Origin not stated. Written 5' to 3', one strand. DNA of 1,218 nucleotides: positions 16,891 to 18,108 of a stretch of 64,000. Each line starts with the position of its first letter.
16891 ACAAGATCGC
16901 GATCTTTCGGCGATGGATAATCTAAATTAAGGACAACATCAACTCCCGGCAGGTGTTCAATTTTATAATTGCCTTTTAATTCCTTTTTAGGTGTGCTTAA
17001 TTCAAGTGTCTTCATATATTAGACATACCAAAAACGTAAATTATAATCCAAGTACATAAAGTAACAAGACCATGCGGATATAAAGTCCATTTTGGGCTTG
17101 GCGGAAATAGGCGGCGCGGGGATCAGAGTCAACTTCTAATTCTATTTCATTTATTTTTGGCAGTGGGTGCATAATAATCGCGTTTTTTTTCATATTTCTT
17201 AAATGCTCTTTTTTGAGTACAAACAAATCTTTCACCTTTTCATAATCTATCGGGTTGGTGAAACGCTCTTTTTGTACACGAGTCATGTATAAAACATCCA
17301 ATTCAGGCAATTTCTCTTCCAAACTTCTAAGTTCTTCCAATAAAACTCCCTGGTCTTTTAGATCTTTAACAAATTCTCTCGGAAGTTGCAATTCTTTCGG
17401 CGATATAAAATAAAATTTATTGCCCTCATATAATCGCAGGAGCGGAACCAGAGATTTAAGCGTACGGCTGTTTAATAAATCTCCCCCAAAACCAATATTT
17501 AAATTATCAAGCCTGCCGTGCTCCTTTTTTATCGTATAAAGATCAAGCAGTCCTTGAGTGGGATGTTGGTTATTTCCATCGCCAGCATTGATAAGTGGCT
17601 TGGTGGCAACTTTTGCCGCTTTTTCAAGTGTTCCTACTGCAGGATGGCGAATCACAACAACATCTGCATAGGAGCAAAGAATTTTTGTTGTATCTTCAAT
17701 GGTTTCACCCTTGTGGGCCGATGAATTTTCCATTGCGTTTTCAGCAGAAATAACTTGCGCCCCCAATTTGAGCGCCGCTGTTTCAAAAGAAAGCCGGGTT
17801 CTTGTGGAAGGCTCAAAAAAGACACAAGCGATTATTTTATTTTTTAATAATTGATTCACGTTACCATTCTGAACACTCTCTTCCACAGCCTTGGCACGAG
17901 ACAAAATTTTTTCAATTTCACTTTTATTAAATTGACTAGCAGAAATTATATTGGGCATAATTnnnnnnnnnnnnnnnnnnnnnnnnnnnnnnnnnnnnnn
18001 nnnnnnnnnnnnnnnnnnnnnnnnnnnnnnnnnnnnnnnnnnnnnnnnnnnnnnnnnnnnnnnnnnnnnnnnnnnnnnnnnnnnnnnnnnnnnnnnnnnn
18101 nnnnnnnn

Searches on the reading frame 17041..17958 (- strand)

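Call 35: search_protein_families(library=pfam, proteins=[window:17041-17958:-], max_evalue=0.00001)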
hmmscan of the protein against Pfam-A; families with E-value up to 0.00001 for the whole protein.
window:17041-17958:- (305 aa): 2 families
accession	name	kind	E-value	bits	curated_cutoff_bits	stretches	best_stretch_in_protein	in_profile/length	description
PF02729.26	OTCace_N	-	1.6e-47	161.8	29.9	1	3-144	2-147/148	Aspartate/ornithine carbamoyltransferase, carbamoyl-P binding domain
PF00185.30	OTCace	-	2.3e-27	96.4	29.4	1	152-301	2-156/157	Aspartate/ornithine carbamoyltransferase, Asp/Orn binding domain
